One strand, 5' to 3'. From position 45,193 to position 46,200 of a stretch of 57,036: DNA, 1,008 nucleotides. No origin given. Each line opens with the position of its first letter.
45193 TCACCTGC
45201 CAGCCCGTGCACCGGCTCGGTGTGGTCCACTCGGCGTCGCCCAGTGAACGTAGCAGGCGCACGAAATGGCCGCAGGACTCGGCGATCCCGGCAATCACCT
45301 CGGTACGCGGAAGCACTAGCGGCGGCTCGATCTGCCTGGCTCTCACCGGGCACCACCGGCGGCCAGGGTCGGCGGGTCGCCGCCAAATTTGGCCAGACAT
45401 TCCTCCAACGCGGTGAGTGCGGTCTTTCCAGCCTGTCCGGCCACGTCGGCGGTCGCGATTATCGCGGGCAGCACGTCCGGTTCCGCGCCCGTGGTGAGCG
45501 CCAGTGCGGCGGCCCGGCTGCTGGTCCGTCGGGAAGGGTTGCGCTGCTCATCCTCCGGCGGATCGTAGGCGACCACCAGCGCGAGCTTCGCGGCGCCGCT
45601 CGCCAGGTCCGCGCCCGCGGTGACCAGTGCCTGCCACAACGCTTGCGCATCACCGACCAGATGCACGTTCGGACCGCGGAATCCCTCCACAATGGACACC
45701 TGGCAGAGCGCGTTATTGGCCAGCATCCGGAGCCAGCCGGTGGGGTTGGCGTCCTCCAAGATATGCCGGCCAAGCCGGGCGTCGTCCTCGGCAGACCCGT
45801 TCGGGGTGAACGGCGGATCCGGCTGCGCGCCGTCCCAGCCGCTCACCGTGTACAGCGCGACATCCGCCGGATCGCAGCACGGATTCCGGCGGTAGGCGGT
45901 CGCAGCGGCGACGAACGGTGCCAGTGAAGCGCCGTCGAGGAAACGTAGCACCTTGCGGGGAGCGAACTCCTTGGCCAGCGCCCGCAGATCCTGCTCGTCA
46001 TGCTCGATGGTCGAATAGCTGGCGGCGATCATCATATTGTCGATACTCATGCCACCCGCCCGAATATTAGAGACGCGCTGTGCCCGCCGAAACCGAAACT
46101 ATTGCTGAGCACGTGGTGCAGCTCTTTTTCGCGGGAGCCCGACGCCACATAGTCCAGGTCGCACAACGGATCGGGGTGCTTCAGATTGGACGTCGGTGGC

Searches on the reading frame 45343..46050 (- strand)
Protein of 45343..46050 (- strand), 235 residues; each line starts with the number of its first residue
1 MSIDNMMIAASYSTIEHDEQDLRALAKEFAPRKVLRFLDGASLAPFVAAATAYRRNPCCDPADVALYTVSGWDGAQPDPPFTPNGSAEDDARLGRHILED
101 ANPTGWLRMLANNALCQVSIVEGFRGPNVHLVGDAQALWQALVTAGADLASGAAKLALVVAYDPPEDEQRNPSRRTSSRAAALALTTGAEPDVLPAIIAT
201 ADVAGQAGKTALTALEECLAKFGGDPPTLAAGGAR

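Call 8: search_protein_families(library=pfam, proteins=[window:45343-46050:-], max_evalue=0.01)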
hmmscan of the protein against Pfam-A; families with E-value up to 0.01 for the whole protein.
window:45343-46050:- (235 aa): 1 family
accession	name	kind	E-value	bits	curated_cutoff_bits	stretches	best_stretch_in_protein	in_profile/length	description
PF13723.12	Ketoacyl-synt_2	-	0.00015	21.8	25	1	110-191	87-167/223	Beta-ketoacyl synthase, N-terminal domain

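Call 13: search_protein_families(library=ncbifam, proteins=[window:45343-46050:-], max_evalue=0.01)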
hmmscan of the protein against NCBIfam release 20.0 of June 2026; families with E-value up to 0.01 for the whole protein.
window:45343-46050:- (235 aa): 0 families
